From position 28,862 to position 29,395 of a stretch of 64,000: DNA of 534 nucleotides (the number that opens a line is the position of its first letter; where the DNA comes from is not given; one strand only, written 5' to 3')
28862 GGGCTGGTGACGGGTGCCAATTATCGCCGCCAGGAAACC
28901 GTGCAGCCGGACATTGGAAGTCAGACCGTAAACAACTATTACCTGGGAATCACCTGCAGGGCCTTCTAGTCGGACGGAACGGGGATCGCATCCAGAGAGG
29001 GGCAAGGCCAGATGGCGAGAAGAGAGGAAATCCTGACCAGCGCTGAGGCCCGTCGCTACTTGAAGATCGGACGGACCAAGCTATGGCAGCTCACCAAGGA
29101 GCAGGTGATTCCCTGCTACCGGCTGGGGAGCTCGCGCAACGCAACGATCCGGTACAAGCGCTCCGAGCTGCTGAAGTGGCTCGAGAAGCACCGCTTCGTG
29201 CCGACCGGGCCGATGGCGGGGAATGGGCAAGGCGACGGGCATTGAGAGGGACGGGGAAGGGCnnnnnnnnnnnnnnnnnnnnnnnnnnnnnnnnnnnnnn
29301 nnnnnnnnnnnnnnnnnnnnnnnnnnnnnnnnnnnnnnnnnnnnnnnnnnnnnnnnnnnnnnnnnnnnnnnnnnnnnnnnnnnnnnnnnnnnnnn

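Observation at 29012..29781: Locus-embedded NusG paralog with an Xis-like HTH partner: a dedicated processive antitermination module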

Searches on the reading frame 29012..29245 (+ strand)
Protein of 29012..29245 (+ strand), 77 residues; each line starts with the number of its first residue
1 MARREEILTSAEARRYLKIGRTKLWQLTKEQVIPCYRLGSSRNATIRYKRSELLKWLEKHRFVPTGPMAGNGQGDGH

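Call 7: search_protein_families(library=pfam, proteins=[window:29012-29245:+], max_evalue=0.01)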
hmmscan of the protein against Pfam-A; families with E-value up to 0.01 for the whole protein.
window:29012-29245:+ (77 aa): 1 family
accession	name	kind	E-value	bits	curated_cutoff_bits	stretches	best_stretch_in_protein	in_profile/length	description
PF12728.13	HTH_17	-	5e-11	43.1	27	1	8-61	2-51/51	Helix-turn-helix domain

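Call 8: search_protein_families(library=ncbifam, proteins=[window:29012-29245:+], max_evalue=0.01)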
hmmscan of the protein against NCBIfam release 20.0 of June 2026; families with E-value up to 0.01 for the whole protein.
window:29012-29245:+ (77 aa): 2 families
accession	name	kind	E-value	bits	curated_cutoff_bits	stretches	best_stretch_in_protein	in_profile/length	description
TIGR01764.1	excise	domain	2.2e-06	27.9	28.8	1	8-59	2-49/49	excisionase family DNA-binding protein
NF047737.1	antiphage_MADS1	equivalog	0.001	19.2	80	1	5-57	1-49/49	methylation-associated defense system helix-turn-helix domain-containing protein MAD1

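Call 23: search_solved_structures(query=window:29012-29245:+, max_evalue=1, show_alignments=3)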
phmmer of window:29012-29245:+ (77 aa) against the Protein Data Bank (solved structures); distinct sequences matched with E-value up to 1: 0.

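Call 26: find_homologous_proteins(query=window:29012-29245:+)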
Query window:29012-29245:+ (77 aa): 89 proteins with E <= 0.001 among 92 candidates.
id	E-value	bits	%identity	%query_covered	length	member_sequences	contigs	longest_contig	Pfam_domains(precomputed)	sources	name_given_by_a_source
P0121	3.6e-45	169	100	100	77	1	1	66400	PF12728.14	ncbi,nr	ncbi:MAG TPA: helix-turn-helix domain-containing protein [Candidatus Polarisedimenticolia bacterium]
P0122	5.3e-43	162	96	100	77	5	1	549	PF12728.14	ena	-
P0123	1.1e-39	151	92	100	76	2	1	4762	PF12728.14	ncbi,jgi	jgi:excisionase family DNA binding protein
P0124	6.8e-39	149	91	100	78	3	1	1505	PF12728.14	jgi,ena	-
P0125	2.9e-38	147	88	100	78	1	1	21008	PF12728.14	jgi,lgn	jgi:excisionase family DNA binding protein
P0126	1.8e-33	131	81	97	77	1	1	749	PF12728.14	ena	-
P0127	1.0e-32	129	79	99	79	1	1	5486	PF12728.14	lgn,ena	-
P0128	1.2e-32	129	79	99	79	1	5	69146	PF12728.14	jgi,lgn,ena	-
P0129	1.3e-32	129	78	99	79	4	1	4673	PF12728.14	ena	-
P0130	1.3e-32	129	79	99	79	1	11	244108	PF12728.14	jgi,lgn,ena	jgi:excisionase family DNA binding protein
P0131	3.3e-32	127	78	99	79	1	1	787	PF12728.14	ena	-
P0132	5.3e-32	127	78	99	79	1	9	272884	PF12728.14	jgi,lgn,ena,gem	jgi:excisionase family DNA binding protein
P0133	8.8e-32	126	77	100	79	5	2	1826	PF12728.14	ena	-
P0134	1.3e-31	126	84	83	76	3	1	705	PF12728.14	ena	-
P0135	2.6e-31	125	79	97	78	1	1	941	PF12728.14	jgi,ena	-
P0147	9.4e-29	116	77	97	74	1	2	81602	PF12728.14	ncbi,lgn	-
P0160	1.5e-27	113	74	94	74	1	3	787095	PF12728.14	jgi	jgi:excisionase family DNA binding protein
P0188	8.2e-19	85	70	73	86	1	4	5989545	PF12728.14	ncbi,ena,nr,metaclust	ncbi:hypothetical protein ABI59_18815 [Acidobacteria bacterium Mor1]|nr:hypothetical protein ABI59_1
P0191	7.8e-18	82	67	75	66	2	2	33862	PF12728.14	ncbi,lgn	-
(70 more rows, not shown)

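Call 30: find_encoding_contigs(protein=P0188, flank=10000, max_places=1)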
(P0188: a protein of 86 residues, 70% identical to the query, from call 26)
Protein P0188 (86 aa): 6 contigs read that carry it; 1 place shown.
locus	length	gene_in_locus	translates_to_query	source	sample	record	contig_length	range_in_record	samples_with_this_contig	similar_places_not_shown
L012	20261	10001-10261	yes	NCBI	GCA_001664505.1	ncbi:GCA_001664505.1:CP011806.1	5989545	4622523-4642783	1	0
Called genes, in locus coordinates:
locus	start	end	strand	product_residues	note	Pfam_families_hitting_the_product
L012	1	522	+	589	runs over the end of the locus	PF02985:HEAT (faint), PF13646:HEAT_2 (weak)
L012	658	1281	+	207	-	PF12728:HTH_17, PF00072:Response_reg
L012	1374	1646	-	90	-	PF05402:PqqD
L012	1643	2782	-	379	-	-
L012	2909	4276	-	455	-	PF02397:Bac_transf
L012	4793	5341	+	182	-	PF02563:Poly_export, PF22461:SLBB_2 (weak), PF10531:SLBB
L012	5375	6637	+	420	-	-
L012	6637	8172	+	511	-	PF02706:Wzz (faint), PF13807:GNVR (faint)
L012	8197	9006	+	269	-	PF13614:AAA_31 (weak)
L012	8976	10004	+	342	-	PF01933:CofD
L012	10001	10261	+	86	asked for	PF12728:HTH_17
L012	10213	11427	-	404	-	PF14907:NTP_transf_5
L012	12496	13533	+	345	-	PF02388:FemAB (faint), PF04339:FemAB_like (weak), PF13480:Acetyltransf_6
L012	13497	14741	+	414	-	PF13439:Glyco_transf_4 (faint), PF13692:Glyco_trans_1_4, PF00534:Glycos_transf_1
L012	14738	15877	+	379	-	PF13480:Acetyltransf_6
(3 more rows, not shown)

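Call 31: find_encoding_contigs(protein=P0191, flank=10000, max_places=1)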
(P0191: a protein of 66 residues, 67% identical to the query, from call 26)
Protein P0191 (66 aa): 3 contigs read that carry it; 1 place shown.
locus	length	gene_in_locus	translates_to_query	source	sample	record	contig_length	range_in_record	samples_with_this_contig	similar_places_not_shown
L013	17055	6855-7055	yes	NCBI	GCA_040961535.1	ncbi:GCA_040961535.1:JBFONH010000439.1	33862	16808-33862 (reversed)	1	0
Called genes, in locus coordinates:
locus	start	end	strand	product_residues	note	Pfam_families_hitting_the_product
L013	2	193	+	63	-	?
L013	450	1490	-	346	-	PF08534:Redoxin, PF00578:AhpC-TSA, PF00085:Thioredoxin (faint), PF13905:Thioredoxin_8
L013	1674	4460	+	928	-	PF00675:Peptidase_M16, PF05193:Peptidase_M16_C, PF00675:Peptidase_M16, PF05193:Peptidase_M16_C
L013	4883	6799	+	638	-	PF13727:CoA_binding_3, PF04321:RmlD_sub_bind, PF01073:3Beta_HSD, PF01370:Epimerase, PF02719:Polysacc_synt_2, PF07993:NAD_binding_4 (weak), PF13460:NAD_binding_10 (weak), PF16363:GDP_Man_Dehyd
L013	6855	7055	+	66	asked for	PF12728:HTH_17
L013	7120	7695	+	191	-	PF10755:DUF2585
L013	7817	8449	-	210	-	PF00730:HhH-GPD, PF00633:HHH (weak)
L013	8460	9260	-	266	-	PF00248:Aldo_ket_red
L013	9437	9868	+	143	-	PF01035:DNA_binding_1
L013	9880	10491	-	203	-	PF13489:Methyltransf_23, PF01209:Ubie_methyltran, PF13847:Methyltransf_31, PF08241:Methyltransf_11, PF08242:Methyltransf_12, PF13649:Methyltransf_25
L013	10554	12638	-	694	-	PF00775:Dioxygenase_C (faint), PF10670:DUF4198 (faint), PF13715:CarbopepD_reg_2 (faint), PF02369:Big_1 (faint), PF17210:SdrD_B (faint), PF13620:CarboxypepD_reg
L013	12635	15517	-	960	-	PF01565:FAD_binding_4, PF02754:CCG (faint), PF02913:FAD-oxidase_C, PF12838:Fer4_7 (weak), PF13183:Fer4_8, PF13237:Fer4_10 (faint), PF13534:Fer4_17 (weak)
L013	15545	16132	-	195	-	PF01965:DJ-1_PfpI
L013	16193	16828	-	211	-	-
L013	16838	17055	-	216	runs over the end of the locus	-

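Call 59: search_solved_structures(query=A6, max_evalue=10, show_alignments=2)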
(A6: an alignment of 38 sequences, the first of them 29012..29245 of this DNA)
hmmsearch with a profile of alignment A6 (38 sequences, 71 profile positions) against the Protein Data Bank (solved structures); distinct sequences matched with E-value up to 10: 1.
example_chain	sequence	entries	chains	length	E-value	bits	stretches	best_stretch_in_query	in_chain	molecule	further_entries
1y6u_A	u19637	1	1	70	0.087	15.7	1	8-52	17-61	Excisionase from transposon Tn916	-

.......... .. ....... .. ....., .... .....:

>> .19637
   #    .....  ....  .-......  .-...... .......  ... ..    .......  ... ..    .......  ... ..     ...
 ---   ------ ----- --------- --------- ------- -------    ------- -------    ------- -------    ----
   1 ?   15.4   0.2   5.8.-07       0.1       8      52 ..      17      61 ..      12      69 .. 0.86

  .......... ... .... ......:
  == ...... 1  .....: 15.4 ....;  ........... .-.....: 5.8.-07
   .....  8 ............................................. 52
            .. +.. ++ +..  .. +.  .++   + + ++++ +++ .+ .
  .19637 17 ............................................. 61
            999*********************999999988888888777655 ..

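Call 67: predict_structure(alignment_id=A6)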
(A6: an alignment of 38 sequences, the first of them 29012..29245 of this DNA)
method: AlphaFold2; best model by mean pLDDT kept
length: 77 residues; sequences in the alignment: 38
mean_pLDDT: 76.4   pTM: 0.56
mean pLDDT of the five models: 76.4, 76.1, 75.9, 74.4, 73.3
residues with pLDDT >= 90: 13; 70-90: 43; 50-70: 7; < 50: 14
segments of 3 or more residues with pLDDT < 50: 64-75
pLDDT, mean of each block of 10 residues (from residue 1): 72 89 90 86 83 86 50 47
secondary structure, 60 per line:
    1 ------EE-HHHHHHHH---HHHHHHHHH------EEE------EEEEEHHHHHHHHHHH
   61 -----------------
elements in order: H10-17 H21-29 E36-38 E45-49 H50-60

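Call 69: fold_search(model_id=the predicted structure, library=pdb)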
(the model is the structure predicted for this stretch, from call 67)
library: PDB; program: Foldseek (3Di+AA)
matches with E <= 10: 720; with E <= 0.001: 0
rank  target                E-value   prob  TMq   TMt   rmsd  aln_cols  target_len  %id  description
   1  7xn2                  2.6e-02  1.00  0.60  0.34   3.1        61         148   23  Crystal structure of CvkR, a novel MerR-type transcriptional regulator (released 2023-03-08)
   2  6ama_Y                3.4e-02  1.00  0.55  0.70   2.9        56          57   20  Structure of S. coelicolor/S. venezuelae BldC-smeA-ssfA complex to 3.09 Angstrom (released 2018-03-28)
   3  6ama_B                3.6e-02  1.00  0.55  0.72   2.2        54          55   20  Structure of S. coelicolor/S. venezuelae BldC-smeA-ssfA complex to 3.09 Angstrom (released 2018-03-28)
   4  6ama_H                4.2e-02  1.00  0.55  0.73   2.2        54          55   20  Structure of S. coelicolor/S. venezuelae BldC-smeA-ssfA complex to 3.09 Angstrom (released 2018-03-28)
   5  6amk_A                4.4e-02  1.00  0.55  0.77   2.0        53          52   17  Structure of Streptomyces venezuelae BldC-whiI opt complex (released 2018-03-28)
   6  2zhh                  4.8e-02  1.00  0.57  0.38   2.0        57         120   19  Crystal structure of SoxR (released 2008-03-25)
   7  8dgl_B                5.4e-02  1.00  0.54  0.59   2.4        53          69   23  Crystal Structure of the RdfS Excisionase (released 2022-10-05)
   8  7lwr_A                6.2e-02  1.00  0.53  0.72   2.8        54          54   11  Structural and Biochemical Insight into Assembly of Molecular Motors Involved in Viral DNA Packaging (released 2022-03-09)
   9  6ama_P                7.1e-02  1.00  0.55  0.72   2.2        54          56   20  Structure of S. coelicolor/S. venezuelae BldC-smeA-ssfA complex to 3.09 Angstrom (released 2018-03-28)
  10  6amk_B                7.6e-02  1.00  0.55  0.77   2.0        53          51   17  Structure of Streptomyces venezuelae BldC-whiI opt complex (released 2018-03-28)
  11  6ama_A                8.1e-02  1.00  0.55  0.74   2.2        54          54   20  Structure of S. coelicolor/S. venezuelae BldC-smeA-ssfA complex to 3.09 Angstrom (released 2018-03-28)
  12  5d8c_B                8.1e-02  0.99  0.54  0.35   3.3        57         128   23  Crystal structure of HiNmlR, a MerR family regulator lacking the sensor domain, bound to promoter DNA (released 2016-06-29)
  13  8c3t                  1.1e-01  0.99  0.58  0.74   2.5        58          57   12  Structure of the GIsul2 transposon excisionase (released 2024-01-10)
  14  5d8c_A                1.1e-01  0.98  0.55  0.36   3.4        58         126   22  Crystal structure of HiNmlR, a MerR family regulator lacking the sensor domain, bound to promoter DNA (released 2016-06-29)
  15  5d90_C                1.1e-01  0.97  0.52  0.33   3.6        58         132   22  Crystal structure of HiNmlR, a MerR family regulator lacking the sensor domain, bound to promoter DNA (released 2016-06-29)
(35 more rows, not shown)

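Call 76: search_protein_families(library=ncbifam, proteins=[window:29012-29245:+], max_evalue=10)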
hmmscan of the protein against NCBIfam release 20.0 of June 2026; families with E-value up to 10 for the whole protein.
window:29012-29245:+ (77 aa): 2 families
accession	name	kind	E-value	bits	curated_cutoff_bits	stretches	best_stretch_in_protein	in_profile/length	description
TIGR01764.1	excise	domain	2.2e-06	27.9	28.8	1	8-59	2-49/49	excisionase family DNA-binding protein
NF047737.1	antiphage_MADS1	equivalog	0.001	19.2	80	1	5-57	1-49/49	methylation-associated defense system helix-turn-helix domain-containing protein MAD1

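Call 80: search_protein_families(library=padloc, proteins=[window:29012-29245:+], max_evalue=0.1)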
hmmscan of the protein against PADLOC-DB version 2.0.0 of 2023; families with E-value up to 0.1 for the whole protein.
window:29012-29245:+ (77 aa): 1 family
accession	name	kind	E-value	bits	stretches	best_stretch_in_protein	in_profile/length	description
PDLC04133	mad1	-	0.0089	14.3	1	7-58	5-52/60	mads_1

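Call 86: find_encoding_contigs(protein=P0147, flank=6000, max_places=1)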
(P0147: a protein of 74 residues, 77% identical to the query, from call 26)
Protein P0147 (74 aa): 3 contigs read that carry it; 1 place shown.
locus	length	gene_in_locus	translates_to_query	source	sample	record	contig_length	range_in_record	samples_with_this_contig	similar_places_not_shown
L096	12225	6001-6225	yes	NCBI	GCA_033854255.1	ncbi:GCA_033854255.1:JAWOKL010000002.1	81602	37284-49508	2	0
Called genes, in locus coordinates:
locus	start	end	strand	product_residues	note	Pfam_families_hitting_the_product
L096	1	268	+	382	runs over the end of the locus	PF04015:DUF362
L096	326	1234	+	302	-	PF00892:EamA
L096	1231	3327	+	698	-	PF17191:RecG_wedge, PF00270:DEAD, PF04851:ResIII, PF00271:Helicase_C, PF19833:RecG_dom3_C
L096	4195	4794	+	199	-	PF02563:Poly_export, PF10531:SLBB, PF22461:SLBB_2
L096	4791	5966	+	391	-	-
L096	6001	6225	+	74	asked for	PF12728:HTH_17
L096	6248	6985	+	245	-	-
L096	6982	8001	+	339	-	PF01636:APH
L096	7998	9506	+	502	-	PF01943:Polysacc_synt, PF13440:Polysacc_synt_3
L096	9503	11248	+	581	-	-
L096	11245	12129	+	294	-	PF13489:Methyltransf_23, PF13847:Methyltransf_31 (weak), PF08241:Methyltransf_11, PF08242:Methyltransf_12, PF13649:Methyltransf_25 (weak)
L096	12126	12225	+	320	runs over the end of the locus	PF13641:Glyco_tranf_2_3, PF00535:Glycos_transf_2, PF10111:Glyco_tranf_2_2 (weak)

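Call 87: find_encoding_contigs(protein=P0160, flank=6000, max_places=1)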
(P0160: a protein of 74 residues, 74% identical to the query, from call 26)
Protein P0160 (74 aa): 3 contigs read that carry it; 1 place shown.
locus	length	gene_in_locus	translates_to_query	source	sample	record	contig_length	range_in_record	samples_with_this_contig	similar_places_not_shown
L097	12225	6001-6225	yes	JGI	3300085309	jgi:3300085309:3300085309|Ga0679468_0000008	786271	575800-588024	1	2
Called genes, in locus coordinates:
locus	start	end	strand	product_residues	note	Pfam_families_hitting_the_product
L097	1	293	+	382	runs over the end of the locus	PF04015:DUF362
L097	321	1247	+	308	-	PF00892:EamA, PF03151:TPT (weak), PF00892:EamA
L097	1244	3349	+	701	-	PF17191:RecG_wedge, PF00270:DEAD, PF04851:ResIII, PF00271:Helicase_C, PF19833:RecG_dom3_C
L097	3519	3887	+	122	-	-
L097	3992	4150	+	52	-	-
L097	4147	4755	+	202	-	PF02563:Poly_export, PF22461:SLBB_2, PF10531:SLBB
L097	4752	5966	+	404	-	PF10082:BBP2_2 (faint)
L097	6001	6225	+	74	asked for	PF12728:HTH_17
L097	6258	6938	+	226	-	-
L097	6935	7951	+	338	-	PF01636:APH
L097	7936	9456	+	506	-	-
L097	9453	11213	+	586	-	-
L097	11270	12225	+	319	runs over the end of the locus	PF13641:Glyco_tranf_2_3, PF00535:Glycos_transf_2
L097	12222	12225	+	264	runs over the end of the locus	PF01522:Polysacc_deac_1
